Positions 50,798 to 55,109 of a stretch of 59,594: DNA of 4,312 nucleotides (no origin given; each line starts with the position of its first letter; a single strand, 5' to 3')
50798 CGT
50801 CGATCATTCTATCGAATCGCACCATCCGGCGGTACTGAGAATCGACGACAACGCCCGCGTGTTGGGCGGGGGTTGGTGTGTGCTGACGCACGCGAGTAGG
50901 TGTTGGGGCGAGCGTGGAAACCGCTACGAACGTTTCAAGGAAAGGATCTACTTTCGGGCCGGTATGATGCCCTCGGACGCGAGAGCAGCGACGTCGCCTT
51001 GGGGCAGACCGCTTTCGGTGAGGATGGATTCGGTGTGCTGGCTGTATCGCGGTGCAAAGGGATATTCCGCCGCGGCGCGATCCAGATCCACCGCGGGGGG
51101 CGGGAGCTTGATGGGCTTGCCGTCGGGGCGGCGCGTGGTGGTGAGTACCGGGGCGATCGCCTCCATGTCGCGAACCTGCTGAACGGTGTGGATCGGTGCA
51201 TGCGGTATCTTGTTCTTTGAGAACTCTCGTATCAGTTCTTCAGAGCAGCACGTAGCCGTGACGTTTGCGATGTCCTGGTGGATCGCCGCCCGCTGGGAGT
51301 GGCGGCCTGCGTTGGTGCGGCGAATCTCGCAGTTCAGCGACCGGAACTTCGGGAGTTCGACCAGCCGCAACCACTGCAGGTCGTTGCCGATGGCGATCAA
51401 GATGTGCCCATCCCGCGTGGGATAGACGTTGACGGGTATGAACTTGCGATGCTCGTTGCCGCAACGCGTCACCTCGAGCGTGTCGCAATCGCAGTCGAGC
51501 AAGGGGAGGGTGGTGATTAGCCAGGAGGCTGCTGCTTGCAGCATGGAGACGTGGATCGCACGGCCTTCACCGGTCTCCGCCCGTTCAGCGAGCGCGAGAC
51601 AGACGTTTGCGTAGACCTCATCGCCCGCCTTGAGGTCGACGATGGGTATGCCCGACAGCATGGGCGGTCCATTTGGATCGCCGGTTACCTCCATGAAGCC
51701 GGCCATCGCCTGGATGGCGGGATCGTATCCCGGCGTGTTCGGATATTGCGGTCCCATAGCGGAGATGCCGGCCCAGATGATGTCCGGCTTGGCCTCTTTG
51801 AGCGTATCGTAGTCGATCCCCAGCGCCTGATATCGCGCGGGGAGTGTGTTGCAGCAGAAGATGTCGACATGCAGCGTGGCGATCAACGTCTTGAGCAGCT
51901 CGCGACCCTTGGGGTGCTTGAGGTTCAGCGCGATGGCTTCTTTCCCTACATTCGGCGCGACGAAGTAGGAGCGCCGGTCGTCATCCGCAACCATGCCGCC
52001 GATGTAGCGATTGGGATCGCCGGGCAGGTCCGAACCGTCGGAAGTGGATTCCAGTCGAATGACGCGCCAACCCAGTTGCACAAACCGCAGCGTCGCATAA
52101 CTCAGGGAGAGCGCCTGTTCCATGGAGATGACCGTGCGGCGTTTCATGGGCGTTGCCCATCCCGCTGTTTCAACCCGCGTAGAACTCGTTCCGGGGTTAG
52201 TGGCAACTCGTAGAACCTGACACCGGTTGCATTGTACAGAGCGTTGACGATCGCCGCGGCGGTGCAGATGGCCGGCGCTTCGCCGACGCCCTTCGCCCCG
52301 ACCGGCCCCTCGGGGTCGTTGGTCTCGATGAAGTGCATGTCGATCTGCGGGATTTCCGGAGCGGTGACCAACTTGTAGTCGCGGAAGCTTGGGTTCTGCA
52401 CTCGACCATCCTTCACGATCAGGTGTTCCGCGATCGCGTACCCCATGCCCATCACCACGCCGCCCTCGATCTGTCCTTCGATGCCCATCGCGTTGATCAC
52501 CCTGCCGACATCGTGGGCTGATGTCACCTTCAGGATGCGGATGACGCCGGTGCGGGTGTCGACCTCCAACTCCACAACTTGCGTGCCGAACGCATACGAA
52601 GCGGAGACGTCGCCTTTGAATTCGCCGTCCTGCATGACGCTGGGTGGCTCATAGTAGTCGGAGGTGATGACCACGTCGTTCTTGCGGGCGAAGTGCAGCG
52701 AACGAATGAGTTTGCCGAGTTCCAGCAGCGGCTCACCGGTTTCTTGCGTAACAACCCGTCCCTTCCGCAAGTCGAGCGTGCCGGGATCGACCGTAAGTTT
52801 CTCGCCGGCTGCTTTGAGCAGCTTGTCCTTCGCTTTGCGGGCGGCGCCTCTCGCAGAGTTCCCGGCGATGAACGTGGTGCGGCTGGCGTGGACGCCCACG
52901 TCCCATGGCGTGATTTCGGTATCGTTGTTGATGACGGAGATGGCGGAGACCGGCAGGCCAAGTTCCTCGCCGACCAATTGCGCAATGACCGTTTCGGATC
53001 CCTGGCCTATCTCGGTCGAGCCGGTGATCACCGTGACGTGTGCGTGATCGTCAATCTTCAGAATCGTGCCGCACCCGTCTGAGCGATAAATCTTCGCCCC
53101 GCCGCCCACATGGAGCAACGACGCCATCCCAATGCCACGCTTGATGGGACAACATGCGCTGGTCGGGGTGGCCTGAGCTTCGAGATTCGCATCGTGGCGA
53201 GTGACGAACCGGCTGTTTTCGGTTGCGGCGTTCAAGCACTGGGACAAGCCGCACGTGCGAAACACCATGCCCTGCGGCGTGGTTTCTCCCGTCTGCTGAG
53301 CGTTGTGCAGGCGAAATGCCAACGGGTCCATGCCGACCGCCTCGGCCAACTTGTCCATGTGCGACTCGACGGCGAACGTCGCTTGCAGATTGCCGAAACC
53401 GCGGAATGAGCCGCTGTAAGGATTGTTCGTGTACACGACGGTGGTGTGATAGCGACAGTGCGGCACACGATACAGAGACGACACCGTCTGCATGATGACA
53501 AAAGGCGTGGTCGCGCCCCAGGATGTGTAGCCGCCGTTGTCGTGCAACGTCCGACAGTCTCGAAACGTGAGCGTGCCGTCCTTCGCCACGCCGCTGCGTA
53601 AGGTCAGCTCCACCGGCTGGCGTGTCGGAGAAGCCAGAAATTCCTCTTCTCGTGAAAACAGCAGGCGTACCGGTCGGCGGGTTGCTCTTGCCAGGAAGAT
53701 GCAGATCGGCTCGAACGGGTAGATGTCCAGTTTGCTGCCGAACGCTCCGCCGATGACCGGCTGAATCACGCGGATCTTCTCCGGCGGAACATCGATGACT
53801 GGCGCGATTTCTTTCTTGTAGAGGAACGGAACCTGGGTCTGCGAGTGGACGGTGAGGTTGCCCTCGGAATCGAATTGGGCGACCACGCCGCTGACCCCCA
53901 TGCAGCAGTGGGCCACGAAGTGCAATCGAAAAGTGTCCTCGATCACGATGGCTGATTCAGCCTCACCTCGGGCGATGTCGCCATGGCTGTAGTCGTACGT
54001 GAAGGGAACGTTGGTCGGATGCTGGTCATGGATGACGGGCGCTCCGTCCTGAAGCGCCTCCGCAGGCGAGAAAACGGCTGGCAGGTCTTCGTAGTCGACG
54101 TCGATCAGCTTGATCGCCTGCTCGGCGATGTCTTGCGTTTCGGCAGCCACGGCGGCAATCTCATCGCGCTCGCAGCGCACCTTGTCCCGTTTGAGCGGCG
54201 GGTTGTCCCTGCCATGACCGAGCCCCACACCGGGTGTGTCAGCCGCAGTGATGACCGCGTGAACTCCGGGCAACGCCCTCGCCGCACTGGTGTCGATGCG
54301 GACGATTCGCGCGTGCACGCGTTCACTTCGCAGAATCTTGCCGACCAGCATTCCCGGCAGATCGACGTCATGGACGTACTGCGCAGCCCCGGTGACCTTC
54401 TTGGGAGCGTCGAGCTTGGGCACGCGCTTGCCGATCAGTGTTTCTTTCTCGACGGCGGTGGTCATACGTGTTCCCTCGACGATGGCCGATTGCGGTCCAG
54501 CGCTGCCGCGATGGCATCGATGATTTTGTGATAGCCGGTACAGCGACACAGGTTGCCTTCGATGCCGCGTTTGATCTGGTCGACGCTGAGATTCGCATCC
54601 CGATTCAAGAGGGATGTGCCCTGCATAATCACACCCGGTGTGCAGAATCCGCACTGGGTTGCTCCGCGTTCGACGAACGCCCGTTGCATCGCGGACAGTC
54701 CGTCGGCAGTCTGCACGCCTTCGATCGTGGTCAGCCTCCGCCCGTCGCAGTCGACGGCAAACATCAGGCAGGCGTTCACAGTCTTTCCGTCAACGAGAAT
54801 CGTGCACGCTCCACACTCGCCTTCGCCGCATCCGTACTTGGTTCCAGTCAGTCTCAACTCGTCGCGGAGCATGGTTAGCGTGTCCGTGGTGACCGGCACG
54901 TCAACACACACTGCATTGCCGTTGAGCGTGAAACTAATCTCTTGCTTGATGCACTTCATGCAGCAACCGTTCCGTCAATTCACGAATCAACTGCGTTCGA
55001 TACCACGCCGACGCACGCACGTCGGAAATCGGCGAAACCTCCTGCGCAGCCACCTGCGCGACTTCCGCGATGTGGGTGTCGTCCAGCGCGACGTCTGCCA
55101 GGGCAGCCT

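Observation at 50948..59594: Probable anaerobic indole-3-acetate (auxin) degradation cluster in an unexpected host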

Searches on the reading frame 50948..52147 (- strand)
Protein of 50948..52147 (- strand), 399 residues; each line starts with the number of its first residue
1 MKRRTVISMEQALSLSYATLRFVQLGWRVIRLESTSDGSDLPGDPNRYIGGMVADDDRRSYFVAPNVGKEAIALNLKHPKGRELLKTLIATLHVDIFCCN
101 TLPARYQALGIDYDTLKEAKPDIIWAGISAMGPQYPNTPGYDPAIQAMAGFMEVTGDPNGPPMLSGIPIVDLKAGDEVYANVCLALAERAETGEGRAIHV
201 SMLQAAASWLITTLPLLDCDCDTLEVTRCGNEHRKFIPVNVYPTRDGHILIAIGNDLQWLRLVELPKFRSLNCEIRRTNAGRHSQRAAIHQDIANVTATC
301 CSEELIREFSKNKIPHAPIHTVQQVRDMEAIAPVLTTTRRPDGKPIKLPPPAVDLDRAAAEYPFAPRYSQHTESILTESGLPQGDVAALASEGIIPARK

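Call 5: search_protein_families(library=pfam, proteins=[window:50948-52147:-])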
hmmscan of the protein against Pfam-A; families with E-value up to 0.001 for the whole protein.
window:50948-52147:- (399 aa): 1 family
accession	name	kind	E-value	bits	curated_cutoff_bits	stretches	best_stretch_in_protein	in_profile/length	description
PF02515.22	CoA_transf_3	-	1.4e-65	222.3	23.3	1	5-372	5-366/366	CoA-transferase family III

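Call 6: search_protein_families(library=ncbifam, proteins=[window:50948-52147:-])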
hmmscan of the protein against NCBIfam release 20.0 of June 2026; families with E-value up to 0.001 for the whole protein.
window:50948-52147:- (399 aa): 7 families
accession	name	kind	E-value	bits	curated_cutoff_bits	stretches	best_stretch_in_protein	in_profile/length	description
NF052585.1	SucGlutTfsCaiB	equivalog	6.6e-45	153.4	750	1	6-378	13-387/394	succinate--glutarate CoA-transferase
NF008511.0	PRK11430.1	equivalog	9.2e-35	120.5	522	1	6-325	15-326/381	CoA:oxalate CoA-transferase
NF041294.1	Scnl_mescCoAtase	equivalog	5.1e-34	118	700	1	5-331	8-331/381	succinyl-CoA:mesaconate CoA-transferase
NF003809.0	PRK05398.1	subfamily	6.6e-30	104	442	2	23-205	27-203/416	formyl-CoA transferase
TIGR03253.1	oxalate_frc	equivalog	6e-29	101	504.2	2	20-205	23-202/416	formyl-CoA transferase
TIGR04253.1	mesacon_CoA_iso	equivalog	5.3e-15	55.3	725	1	19-395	21-400/403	2-methylfumaryl-CoA isomerase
NF002914.1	PRK03525.1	equivalog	2.5e-12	46.4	413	1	69-395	64-397/400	L-carnitine CoA-transferase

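Call 56: search_solved_structures(query=window:50948-52147:-, max_evalue=1e-20)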
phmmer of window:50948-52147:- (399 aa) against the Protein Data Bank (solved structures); distinct sequences matched with E-value up to 1e-20: 5.
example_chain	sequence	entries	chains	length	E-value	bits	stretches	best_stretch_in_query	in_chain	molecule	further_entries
9br7_A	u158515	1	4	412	3.3e-37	131.2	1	6-379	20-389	Succinate--hydroxymethylglutarate CoA-transferase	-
9br6_A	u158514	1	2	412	6.2e-37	130.3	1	6-379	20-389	Succinate--hydroxymethylglutarate CoA-transferase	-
10uh_A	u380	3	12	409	4.4e-34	120.9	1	6-395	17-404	Formyl-coenzyme a transferase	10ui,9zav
4ed9_A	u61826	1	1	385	1e-31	113.1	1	20-325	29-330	CAIB/BAIF family protein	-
4hl6_A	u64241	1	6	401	1.1e-29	106.5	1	6-325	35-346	Uncharacterized protein YfdE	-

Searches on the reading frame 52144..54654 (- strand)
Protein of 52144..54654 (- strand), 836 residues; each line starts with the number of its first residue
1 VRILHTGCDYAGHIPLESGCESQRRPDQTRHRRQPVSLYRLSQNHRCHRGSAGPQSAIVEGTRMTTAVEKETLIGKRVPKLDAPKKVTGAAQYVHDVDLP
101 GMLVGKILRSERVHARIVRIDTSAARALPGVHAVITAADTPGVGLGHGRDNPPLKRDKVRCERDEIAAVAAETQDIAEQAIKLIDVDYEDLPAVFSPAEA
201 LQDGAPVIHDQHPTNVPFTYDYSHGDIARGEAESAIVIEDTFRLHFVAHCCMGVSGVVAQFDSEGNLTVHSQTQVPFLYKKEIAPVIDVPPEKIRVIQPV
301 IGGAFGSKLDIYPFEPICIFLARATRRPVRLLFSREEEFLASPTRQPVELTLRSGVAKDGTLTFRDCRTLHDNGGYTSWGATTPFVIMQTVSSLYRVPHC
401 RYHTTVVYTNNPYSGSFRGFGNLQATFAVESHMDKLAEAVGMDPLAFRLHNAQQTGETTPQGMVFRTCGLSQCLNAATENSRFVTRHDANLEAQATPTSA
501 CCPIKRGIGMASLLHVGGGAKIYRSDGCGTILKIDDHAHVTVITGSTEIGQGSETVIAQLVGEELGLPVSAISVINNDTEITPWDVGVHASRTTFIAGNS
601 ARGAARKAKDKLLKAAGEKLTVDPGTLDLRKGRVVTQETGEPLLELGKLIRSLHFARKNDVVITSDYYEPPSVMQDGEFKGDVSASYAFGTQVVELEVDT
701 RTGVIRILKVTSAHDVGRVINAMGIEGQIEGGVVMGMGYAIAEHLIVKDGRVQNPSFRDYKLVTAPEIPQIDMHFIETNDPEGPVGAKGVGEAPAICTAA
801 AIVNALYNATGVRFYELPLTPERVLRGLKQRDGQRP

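Call 5: search_protein_families(library=pfam, proteins=[window:52144-54654:-])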
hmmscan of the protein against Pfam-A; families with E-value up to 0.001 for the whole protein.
window:52144-54654:- (836 aa): 3 families
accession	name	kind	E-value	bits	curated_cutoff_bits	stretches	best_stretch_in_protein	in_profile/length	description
PF02738.23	MoCoBD_1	-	3.7e-75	252.6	27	1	208-452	1-244/244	Molybdopterin cofactor-binding domain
PF20256.3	MoCoBD_2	-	5e-72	243.2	27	1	492-769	13-283/283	Molybdopterin cofactor-binding domain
PF01315.27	Ald_Xan_dh_C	-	4.7e-30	104.6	31.3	1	88-192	1-110/110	Aldehyde oxidase and xanthine dehydrogenase, a/b hammerhead domain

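Call 6: search_protein_families(library=ncbifam, proteins=[window:52144-54654:-])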
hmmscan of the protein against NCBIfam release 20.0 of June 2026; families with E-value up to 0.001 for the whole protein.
window:52144-54654:- (836 aa): 13 families
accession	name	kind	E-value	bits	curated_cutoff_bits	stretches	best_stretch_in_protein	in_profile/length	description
TIGR03194.1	4hydrxCoA_A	equivalog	1.3e-187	625.6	994.55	1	78-827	1-745/746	4-hydroxybenzoyl-CoA reductase subunit alpha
NF043082.1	XdhA_XDHase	equivalog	3.1e-182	607.6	780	1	74-831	1-755/758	xanthine dehydrogenase subunit XdhA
NF007426.0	PRK09970.1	equivalog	2.7e-175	584.6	916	1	71-830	3-757/761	xanthine dehydrogenase molybdenum-binding subunit XdhA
TIGR03196.1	pucD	equivalog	3.6e-145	485.3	783.65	1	74-824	3-754/763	xanthine dehydrogenase subunit D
NF041018.1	glyceraldDH_alpha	equivalog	2.8e-130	436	790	1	73-824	2-740/741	glyceraldehyde dehydrogenase subunit alpha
TIGR03311.1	Se_dep_XDH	equivalog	2.6e-119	399.6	830.45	2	64-616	152-682/848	selenium-dependent xanthine dehydrogenase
NF040766.1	CODH_aero_grp5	exception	2.4e-110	370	950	1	72-824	3-781/785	aerobic carbon-monoxide dehydrogenase large subunit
NF045668.1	pterin_aldehy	equivalog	8.5e-109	364.9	1100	1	67-829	168-905/905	molybdopterin-dependent aldehyde oxidoreductase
TIGR02416.1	CO_dehy_Mo_lg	equivalog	3.1e-100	336.5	991.15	1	86-825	5-768/770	aerobic carbon-monoxide dehydrogenase large subunit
TIGR03313.1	Se_sel_red_Mo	hypoth_equivalog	2.1e-94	316.9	1101.9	2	224-829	361-950/951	molybdopterin-dependent oxidoreductase Mo/Fe-S-binding subunit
NF041671.1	peri_hyde_PaoC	equivalog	5.1e-93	312.8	1180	1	65-830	9-733/735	aldehyde oxidoreductase molybdenum-binding subunit PaoC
TIGR02965.1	xanthine_xdhB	equivalog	5.3e-87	292.7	849.5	1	80-829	7-755/758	xanthine dehydrogenase molybdopterin binding subunit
TIGR02969.1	mam_aldehyde_ox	subfamily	2.2e-44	151.4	1912.3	2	70-586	572-1076/1330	aldehyde oxidase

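Call 55: search_solved_structures(query=window:52144-54465:-, max_evalue=1e-30)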
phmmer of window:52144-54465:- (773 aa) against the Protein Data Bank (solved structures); distinct sequences matched with E-value up to 1e-30: 41.
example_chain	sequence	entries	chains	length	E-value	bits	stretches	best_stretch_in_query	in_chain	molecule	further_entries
1rm6_A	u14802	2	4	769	2e-128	432.7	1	8-766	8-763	4-hydroxybenzoyl-CoA reductase alpha subunit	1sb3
8uem_A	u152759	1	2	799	2.1e-88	300.4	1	14-767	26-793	Carbon monoxide dehydrogenase (Large chain), CoxL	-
7dqx_A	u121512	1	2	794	1.1e-79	271.6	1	7-762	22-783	6-hydroxypseudooxynicotine dehydrogenase complex subunit gamma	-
3hrd_A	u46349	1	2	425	1.6e-77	264.4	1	10-418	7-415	Nicotinate dehydrogenase large molybdopterin subunit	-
1n5w_B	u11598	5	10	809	1.6e-77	264.4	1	16-746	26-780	Carbon monoxide dehydrogenase large chain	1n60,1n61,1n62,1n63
1zxi_B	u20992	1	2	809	2.2e-77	263.9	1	16-746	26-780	Carbon monoxide dehydrogenase large chain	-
1ffu_B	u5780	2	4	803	1.1e-74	255.1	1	14-768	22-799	CUTL, MOLYBDOPROTEIN OF CARBON MONOXIDE DEHYDROGENASE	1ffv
1t3q_B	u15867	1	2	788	1.9e-73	250.9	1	7-769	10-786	quinoline 2-oxidoreductase large subunit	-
1sij_A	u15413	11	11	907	1.9e-70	241.1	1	11-548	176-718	Aldehyde oxidoreductase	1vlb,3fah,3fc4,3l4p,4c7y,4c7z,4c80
4zoh_A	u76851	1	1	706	3.4e-66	227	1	11-394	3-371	Putative oxidoreductase molybdopterin-binding subunit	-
1dgj_A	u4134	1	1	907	4.7e-62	213.3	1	11-554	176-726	ALDEHYDE OXIDOREDUCTASE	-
5g5h_C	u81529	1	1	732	6.3e-62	212.9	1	7-763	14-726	Aldehyde oxidoreductase molybdenum-binding subunit PaoC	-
5g5g_C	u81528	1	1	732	6.7e-62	212.8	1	7-763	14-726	PUTATIVE XANTHINE DEHYDROGENASE YAGS FAD-BINDING SUBUNIT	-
3hrd_B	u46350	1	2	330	1.1e-53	185.6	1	442-768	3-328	Nicotinate dehydrogenase medium molybdopterin subunit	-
3zyv_A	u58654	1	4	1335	1.1e-49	172.4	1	11-543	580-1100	AOX3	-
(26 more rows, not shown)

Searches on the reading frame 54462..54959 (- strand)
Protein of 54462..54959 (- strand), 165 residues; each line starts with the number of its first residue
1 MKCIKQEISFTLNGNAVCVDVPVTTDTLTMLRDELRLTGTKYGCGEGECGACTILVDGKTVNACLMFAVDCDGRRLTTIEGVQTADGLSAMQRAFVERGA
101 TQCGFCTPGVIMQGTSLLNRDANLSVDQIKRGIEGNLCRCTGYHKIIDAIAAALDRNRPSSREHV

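Call 5: search_protein_families(library=pfam, proteins=[window:54462-54959:-])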
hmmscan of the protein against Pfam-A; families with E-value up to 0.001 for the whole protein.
window:54462-54959:- (165 aa): 3 families
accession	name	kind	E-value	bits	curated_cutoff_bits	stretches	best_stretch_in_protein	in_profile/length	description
PF01799.25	Fer2_2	-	1.4e-28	99.3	30.3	1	78-150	1-74/75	[2Fe-2S] binding domain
PF00111.32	Fer2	-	1.9e-07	31.4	21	1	10-62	1-53/77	2Fe-2S iron-sulfur cluster binding domain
PF13085.11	Fer2_3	-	2.4e-05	24.7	27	1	41-82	49-89/107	2Fe-2S iron-sulfur cluster binding domain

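Call 6: search_protein_families(library=ncbifam, proteins=[window:54462-54959:-])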
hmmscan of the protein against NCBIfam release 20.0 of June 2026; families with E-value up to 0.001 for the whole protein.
window:54462-54959:- (165 aa): 11 families
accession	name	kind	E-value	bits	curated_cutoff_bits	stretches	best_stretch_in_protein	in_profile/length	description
NF043084.2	XdhC_XDHase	equivalog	3.7e-52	175.8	217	1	7-153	2-149/151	xanthine dehydrogenase subunit XdhC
TIGR03198.1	pucE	equivalog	1.3e-47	161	254.3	1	5-152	1-147/151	xanthine dehydrogenase subunit E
NF041020.1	glyceraldDH_gamma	equivalog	1.1e-46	158.4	290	1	7-156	12-161/164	glyceraldehyde dehydrogenase subunit gamma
TIGR02963.1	xanthine_xdhA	equivalog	8.2e-44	150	467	1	8-158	1-162/468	xanthine dehydrogenase small subunit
TIGR03193.1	4hydroxCoAred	equivalog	9.1e-44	148.9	257.8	1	11-153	5-147/148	4-hydroxybenzoyl-CoA reductase subunit gamma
NF007387.0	PRK09908.1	equivalog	6.1e-43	146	212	1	6-151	7-153/159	xanthine dehydrogenase iron sulfur-binding subunit XdhC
TIGR03311.1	Se_dep_XDH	equivalog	6.9e-42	143.5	830.45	1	9-153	2-143/848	selenium-dependent xanthine dehydrogenase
NF045668.1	pterin_aldehy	equivalog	1.9e-39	135.5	1100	1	10-153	5-151/905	molybdopterin-dependent aldehyde oxidoreductase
NF008514.0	PRK11433.1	equivalog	1.3e-38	132.7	322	2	6-118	51-163/218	aldehyde dehydrogenase iron-sulfur subunit PaoA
TIGR02969.1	mam_aldehyde_ox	subfamily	1.5e-30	105.5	1912.3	1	7-151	2-158/1330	aldehyde oxidase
TIGR03313.1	Se_sel_red_Mo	hypoth_equivalog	1.9e-15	55.6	1101.9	1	10-158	1-149/951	molybdopterin-dependent oxidoreductase Mo/Fe-S-binding subunit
